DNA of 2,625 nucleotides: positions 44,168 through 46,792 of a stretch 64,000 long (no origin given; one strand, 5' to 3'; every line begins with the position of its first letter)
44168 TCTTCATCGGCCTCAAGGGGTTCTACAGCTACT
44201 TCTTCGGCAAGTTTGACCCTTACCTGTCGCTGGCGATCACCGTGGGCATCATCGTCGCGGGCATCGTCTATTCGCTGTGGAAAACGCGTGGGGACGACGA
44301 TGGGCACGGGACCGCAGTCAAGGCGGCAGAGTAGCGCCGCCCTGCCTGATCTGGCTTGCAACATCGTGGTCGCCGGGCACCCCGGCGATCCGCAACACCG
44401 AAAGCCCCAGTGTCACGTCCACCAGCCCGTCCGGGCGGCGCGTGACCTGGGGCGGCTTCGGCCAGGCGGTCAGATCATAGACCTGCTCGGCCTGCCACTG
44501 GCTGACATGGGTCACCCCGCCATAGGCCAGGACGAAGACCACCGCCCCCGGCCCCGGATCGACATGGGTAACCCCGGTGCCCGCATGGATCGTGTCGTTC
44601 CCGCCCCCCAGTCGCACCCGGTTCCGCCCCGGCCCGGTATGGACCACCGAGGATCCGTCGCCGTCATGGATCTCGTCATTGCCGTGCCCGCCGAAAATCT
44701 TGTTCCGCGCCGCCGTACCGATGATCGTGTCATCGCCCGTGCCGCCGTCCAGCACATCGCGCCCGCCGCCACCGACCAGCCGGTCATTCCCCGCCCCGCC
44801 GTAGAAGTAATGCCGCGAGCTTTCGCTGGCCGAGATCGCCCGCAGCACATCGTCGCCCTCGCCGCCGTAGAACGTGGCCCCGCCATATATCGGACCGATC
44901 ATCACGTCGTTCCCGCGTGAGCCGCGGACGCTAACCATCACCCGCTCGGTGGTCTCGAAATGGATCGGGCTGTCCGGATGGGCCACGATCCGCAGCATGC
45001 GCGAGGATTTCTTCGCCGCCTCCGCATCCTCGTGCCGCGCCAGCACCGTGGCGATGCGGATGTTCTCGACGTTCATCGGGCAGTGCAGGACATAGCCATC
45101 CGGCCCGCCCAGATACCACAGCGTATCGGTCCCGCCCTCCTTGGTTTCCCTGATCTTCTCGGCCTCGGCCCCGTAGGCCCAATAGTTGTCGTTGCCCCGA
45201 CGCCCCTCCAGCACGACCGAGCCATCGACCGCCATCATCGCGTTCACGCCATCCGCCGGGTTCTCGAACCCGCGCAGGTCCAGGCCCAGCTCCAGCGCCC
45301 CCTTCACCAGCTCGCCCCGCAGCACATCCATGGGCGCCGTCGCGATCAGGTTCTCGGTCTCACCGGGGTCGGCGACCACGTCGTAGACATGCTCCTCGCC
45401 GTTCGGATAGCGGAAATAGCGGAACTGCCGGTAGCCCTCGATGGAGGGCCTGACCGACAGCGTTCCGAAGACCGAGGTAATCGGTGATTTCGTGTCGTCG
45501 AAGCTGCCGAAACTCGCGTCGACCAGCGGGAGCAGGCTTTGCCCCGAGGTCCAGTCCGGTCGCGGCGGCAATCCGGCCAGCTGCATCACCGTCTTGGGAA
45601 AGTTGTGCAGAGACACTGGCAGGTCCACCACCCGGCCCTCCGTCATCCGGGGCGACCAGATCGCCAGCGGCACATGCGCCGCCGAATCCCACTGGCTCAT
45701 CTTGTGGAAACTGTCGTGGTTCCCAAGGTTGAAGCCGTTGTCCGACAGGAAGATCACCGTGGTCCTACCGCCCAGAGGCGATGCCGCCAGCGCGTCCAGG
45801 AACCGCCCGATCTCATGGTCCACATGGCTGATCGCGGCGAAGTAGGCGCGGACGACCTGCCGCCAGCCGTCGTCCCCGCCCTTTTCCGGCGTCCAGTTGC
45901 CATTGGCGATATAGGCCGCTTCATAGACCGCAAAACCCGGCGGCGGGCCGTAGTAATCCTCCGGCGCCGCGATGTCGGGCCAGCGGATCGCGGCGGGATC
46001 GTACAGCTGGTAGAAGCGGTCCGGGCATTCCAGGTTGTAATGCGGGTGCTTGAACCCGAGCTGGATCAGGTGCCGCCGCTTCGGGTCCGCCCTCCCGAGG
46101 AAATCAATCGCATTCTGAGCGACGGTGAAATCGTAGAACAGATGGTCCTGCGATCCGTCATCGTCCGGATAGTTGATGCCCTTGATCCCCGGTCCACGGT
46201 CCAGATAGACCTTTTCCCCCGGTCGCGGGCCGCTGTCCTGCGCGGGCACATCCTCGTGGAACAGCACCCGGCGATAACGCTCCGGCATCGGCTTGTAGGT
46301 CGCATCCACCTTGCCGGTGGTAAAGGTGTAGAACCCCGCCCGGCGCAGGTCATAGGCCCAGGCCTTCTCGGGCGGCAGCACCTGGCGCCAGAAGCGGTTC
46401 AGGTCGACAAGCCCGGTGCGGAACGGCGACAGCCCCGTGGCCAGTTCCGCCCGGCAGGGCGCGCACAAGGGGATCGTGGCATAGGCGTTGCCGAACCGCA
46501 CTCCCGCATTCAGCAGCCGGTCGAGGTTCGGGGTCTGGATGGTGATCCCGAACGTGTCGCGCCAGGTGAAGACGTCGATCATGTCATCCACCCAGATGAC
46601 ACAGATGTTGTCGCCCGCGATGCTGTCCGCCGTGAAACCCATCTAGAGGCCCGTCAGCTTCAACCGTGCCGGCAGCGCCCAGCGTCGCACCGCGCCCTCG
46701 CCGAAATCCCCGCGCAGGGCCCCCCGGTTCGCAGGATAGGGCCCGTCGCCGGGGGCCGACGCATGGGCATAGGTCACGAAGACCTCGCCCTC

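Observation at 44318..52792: Seven same-strand, tightly coupled genes for uncharacterised hydrolase-like, GT-like and RTX-sulfatase proteins form a candidate undescribed glycan- or polymer-tailoring module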

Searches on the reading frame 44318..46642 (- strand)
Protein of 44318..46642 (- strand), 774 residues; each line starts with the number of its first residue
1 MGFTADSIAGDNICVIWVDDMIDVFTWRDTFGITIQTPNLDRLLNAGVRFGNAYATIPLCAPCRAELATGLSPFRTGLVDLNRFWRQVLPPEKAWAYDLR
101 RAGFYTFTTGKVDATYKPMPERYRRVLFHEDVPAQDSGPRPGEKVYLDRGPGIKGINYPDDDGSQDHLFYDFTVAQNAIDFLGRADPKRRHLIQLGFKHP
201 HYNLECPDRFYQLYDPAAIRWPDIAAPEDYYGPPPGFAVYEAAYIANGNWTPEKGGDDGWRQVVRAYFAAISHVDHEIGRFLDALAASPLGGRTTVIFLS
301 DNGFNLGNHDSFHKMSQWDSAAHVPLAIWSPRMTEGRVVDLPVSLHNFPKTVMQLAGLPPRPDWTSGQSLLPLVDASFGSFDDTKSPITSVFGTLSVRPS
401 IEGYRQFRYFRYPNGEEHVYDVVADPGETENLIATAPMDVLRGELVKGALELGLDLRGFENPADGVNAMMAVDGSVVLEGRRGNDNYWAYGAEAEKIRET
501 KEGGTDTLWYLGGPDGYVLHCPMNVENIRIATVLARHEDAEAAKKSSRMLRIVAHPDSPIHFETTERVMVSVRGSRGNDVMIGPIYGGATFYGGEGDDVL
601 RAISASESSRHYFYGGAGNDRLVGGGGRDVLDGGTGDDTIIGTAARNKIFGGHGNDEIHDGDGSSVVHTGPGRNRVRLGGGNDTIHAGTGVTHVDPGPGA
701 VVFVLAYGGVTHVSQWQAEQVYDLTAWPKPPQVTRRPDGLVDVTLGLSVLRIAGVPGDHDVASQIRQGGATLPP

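Call 4: search_protein_families(library=pfam, proteins=[window:44318-46642:-], max_evalue=0.01)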
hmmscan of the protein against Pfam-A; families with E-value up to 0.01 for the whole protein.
window:44318-46642:- (774 aa): 4 families
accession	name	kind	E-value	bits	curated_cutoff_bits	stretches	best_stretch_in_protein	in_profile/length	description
PF00884.28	Sulfatase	-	4.3e-34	118.6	25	1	29-357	17-300/301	Sulfatase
PF00353.25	HemolysinCabind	-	3.2e-12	46.6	23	3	614-640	10-36/36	RTX calcium-binding nonapeptide repeat (4 copies)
PF01663.27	Phosphodiest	-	1.2e-08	35.4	23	1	266-320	183-234/342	Type I phosphodiesterase / nucleotide pyrophosphatase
PF16347.10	SGSH_C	-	5.3e-05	23.8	29.3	1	307-445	1-144/154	N-sulphoglucosamine sulphohydrolase, C-terminal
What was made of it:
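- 45293..46642 (-): g7 N-terminal domain (aa 1-450): Cys-type S1 sulfatase. Pfam Sulfatase at 4.3e-34 (call 4).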

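Call 5: search_protein_families(library=ncbifam, proteins=[window:44318-46642:-], max_evalue=0.01)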
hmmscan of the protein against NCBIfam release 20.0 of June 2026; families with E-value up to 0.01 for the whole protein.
window:44318-46642:- (774 aa): 11 families
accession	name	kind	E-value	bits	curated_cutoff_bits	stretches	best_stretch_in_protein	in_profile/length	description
NF010322.0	PRK13759.1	equivalog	1.3e-45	155.8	481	2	174-435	185-439/486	arylsulfatase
TIGR03417.1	chol_sulfatase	equivalog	1.1e-42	146.5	433.45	2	175-436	170-423/500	choline-sulfatase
NF052527.1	Mn_arylsulf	exception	8.3e-27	94.2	850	2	174-439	183-438/479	manganese-dependent arylsulfatase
NF045661.1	HdlasePehA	equivalog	4e-22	78.5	900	2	175-377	187-395/506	phosphoric/sulfuric ester hydrolase PehA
NF033943.0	RTX_toxin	subfamily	8.5e-15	54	1000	1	572-710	672-806/930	RTX family hemolysin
NF046115.1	Ca_rpt_SMc04171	equivalog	1.3e-13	50.9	625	1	570-718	250-389/574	SMc04171 family calcium-binding repeat protein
NF033203.1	entero_EhxA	exception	4.2e-09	35.1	2000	1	573-685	724-831/997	enterohemolysin EhxA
NF050046.1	PueAB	exception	6.1e-05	21.6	670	1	613-658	372-417/616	polyurethane esterase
NF035945.1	Zn_serralysin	subfamily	0.00011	21.5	500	2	633-674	324-365/462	serralysin family metalloprotease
NF053766.1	ZapA_metallo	exception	0.00061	18.9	940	0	633-684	335-386/483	ZapA family metalloprotease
NF052454.1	BtaGlycanEglC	equivalog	0.0096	14.9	700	0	475-530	47-96/459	endo-1,3-1,4-beta-glycanase EglC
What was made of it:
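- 44483..44935 (-): g7 RTX nonapeptide repeat region (aa ~570-720). Pfam HemolysinCabind at 3.2e-12 in 3 stretches; NCBIfam RTX_toxin and SMc04171-type repeat hits (calls 4, 5).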

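Call 7: search_solved_structures(query=window:44318-46642:-, max_evalue=0.001)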
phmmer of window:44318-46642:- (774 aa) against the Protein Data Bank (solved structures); distinct sequences matched with E-value up to 0.001: 97 (the best 60 are shown).
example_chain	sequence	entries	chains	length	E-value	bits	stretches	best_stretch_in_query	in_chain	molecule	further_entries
6fny_A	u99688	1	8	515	3.1e-33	118.2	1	11-435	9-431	Choline-sulfatase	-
7pth_A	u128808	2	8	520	6.1e-32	113.9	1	11-435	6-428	Choline sulfatase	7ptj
6g5z_A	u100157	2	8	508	6.6e-32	113.8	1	12-435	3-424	Choline-sulfatase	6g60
6hr5_A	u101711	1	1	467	7.5e-30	107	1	22-435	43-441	Alpha-L-rhamnosidase/sulfatase (GH78)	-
6hhm_A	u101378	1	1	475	2.4e-29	105.3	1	11-385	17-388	Arylsulfatase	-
7oz8_AAA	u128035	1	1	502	1.9e-25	92.4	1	35-436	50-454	Choline-sulfatase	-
5fql_A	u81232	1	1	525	2.6e-22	82.1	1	12-342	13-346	IDURONATE-2-SULFATASE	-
6ioz_A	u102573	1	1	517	5.5e-22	81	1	12-342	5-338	Iduronate 2-sulfatase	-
9koq_A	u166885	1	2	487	3.9e-20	74.8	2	174-432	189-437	Sulfatase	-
6pt4_B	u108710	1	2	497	4.7e-20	74.6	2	196-433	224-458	exo-2S-iota carrageenan S1 sulfatase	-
6ust_A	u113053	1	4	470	5.9e-20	74.2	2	14-80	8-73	N-acetylgalactosamine 6-sulfate sulfatase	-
5g2v_A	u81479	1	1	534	7.3e-20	73.9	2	260-445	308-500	N-ACETYLGLUCOSAMINE-6-SULFATASE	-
6ptk_A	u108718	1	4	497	7.5e-19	70.6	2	196-433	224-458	exo-2S-iota carrageenan S1 sulfatase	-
6pt6_B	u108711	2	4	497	1e-18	70.2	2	196-433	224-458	exo-2S-iota carrageenan S1 sulfatase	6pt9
7stt_A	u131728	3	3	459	9.9e-18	66.9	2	14-81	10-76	N-acetylgalactosamine-6-sulfatase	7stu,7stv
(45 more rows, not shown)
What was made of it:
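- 45293..46642 (-): Best PDB match is choline sulfatase 6fny at 3e-33 (call 7).
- The closest solved relatives are catabolic choline and ulvan sulfatases (call 7).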

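Call 68: search_protein_families(library=phrogs, proteins=[window:44318-46642:-], max_evalue=0.01)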
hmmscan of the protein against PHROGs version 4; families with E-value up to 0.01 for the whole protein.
window:44318-46642:- (774 aa): 2 families
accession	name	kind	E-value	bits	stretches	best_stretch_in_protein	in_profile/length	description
phrog_19870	-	unknown function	3.3e-36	126.4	1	34-398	23-379/459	-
phrog_18371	-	unknown function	0.0083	13.2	0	589-687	3769-3863/4106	-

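Call 70: search_dna_similar(query=window:44318-46642:-, collection=plasmids, mode=protein, max_rows=20)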
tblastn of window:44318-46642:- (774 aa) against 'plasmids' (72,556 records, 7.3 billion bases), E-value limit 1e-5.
Records with a match: 428; places in all: 606; records where one place covers at least 80% of the query: 2.
Best place of each record, by identity: 60-80% 1; <60% 427.
By first word of the organism name: Rhizobium 132; Enterococcus 15; Aliiroseovarius 9; Persicobacter 9; Martelella 9; Streptomyces 9; Paracoccus 7; Sinorhizobium 7; Sulfitobacter 7; Shinella 7; and 104 more.
By predicted mobility (MOB-suite, as given by PLSDB): non-mobilizable 320; mobilizable 60; conjugative 48.
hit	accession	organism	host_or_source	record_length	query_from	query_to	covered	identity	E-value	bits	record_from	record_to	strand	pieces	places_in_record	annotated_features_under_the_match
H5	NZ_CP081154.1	Aliiroseovarius sp. M344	-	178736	1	767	99%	66.6%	0e+0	999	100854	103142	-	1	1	sulfatase-like hydrolase/transferase | hypothetical protein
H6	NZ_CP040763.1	Paracoccus liaowanqingii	Tibetan antelope,cell culture,feces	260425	12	704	90%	27.9%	1e-49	197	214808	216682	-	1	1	sulfatase-like hydrolase/transferase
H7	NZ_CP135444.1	Thioclava sp. FTW29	-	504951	6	463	59%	32.7%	3e-56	217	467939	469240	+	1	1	sulfatase-like hydrolase/transferase | hypothetical protein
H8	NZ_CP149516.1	Thioclava sp. GXIMD4215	pure culture,mangrove soil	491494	6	463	59%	32.2%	4e-56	216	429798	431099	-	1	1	sulfatase-like hydrolase/transferase | hypothetical protein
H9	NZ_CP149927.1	Thioclava sp. GXIMD4216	-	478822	12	463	58%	32.3%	6e-56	216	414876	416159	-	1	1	sulfatase-like hydrolase/transferase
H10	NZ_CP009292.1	Novosphingobium pentaromativorans US6-1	mud sediment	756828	12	466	59%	31.1%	2e-33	146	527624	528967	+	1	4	sulfatase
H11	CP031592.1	Marinibacterium anthonyi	Isolate culture,marine surface water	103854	12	456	57%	31.8%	2e-42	174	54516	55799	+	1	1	betC_3: Choline-sulfatase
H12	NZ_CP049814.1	Pontibrevibacter nitratireducens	-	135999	12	490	62%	28.5%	5e-29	132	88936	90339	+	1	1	betC: choline-sulfatase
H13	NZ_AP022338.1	Mameliella alba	-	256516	35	565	69%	25.3%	1e-20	105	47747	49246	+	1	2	sulfatase-like hydrolase/transferase | HutD family protein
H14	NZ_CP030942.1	Nitratireductor thuwali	-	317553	12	451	57%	30.1%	2e-28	130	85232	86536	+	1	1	betC: choline-sulfatase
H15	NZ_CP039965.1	Pseudorhodobacter turbinis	single bacterial isolate,Turban shell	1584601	12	460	58%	28.2%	1e-24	119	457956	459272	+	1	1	record has no annotation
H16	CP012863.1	Persicobacter sp. JZB09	cell culture,soil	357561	12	432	54%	29.9%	6e-38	160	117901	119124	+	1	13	record has no annotation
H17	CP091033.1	Sinorhizobium sp. B11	soybean,TY,soil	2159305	7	432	55%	29.5%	4e-27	126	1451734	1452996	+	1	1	betC: choline-sulfatase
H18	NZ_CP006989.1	Rhizobium etli bv. mimosae str. IE4771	Phaseolus vulgaris,whole organism,nodule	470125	12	449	57%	28.5%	2e-28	130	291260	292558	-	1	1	betC: choline-sulfatase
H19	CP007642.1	Rhizobium etli bv. phaseoli str. IE4803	Phaseolus vulgaris,whole organism,nodule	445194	12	451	57%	28.4%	3e-27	127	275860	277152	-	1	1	betC: choline sulfatase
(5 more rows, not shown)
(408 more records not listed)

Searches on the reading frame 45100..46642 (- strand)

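Call 53: search_solved_structures(query=window:45100-46642:-, max_evalue=1e-25, show_alignments=2)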
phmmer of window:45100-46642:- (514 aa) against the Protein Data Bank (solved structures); distinct sequences matched with E-value up to 1e-25: 6.
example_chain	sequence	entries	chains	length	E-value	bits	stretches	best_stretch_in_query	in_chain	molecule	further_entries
6fny_A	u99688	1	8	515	1.5e-33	119.4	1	11-435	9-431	Choline-sulfatase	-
7pth_A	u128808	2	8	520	3e-32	115.1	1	11-435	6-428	Choline sulfatase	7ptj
6g5z_A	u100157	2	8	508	3.2e-32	115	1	12-435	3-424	Choline-sulfatase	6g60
6hr5_A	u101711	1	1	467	2.7e-30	108.7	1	22-435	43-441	Alpha-L-rhamnosidase/sulfatase (GH78)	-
6hhm_A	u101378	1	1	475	1.2e-29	106.6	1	11-385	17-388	Arylsulfatase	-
7oz8_AAA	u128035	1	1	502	9.3e-26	93.7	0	35-436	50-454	Choline-sulfatase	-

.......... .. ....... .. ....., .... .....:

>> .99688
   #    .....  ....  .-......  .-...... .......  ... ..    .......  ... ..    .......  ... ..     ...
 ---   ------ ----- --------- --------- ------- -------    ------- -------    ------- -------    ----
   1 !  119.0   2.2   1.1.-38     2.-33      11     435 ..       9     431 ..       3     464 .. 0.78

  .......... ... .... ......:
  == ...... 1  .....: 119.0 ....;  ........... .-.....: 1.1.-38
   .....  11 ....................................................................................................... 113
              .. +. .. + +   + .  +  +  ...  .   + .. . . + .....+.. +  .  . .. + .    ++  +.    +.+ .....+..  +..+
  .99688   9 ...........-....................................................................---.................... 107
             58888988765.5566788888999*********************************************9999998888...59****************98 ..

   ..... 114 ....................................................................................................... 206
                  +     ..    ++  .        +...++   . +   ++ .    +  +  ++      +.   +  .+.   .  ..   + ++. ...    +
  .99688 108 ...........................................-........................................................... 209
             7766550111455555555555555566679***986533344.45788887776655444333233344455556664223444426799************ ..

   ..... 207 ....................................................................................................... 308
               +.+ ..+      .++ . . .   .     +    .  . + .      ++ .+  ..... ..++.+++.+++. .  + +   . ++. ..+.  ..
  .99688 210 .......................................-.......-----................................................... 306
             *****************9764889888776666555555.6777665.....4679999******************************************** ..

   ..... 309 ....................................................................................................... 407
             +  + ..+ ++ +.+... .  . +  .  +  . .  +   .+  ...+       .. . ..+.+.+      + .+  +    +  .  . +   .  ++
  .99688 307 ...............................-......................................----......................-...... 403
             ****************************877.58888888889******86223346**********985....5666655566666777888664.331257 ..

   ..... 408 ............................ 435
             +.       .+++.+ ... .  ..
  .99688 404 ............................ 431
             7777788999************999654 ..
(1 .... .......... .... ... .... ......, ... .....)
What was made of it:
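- On S1 formylglycine-dependent sulfatases (g7): Full-length alignment to choline sulfatase 6fny (calls 7, 53).
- Closest known: Choline sulfatase BetC and other S1 sulfatases. Same: It has the CxPxR motif, the metal ligands, LysA, HisB and LysB (calls 7, 53).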
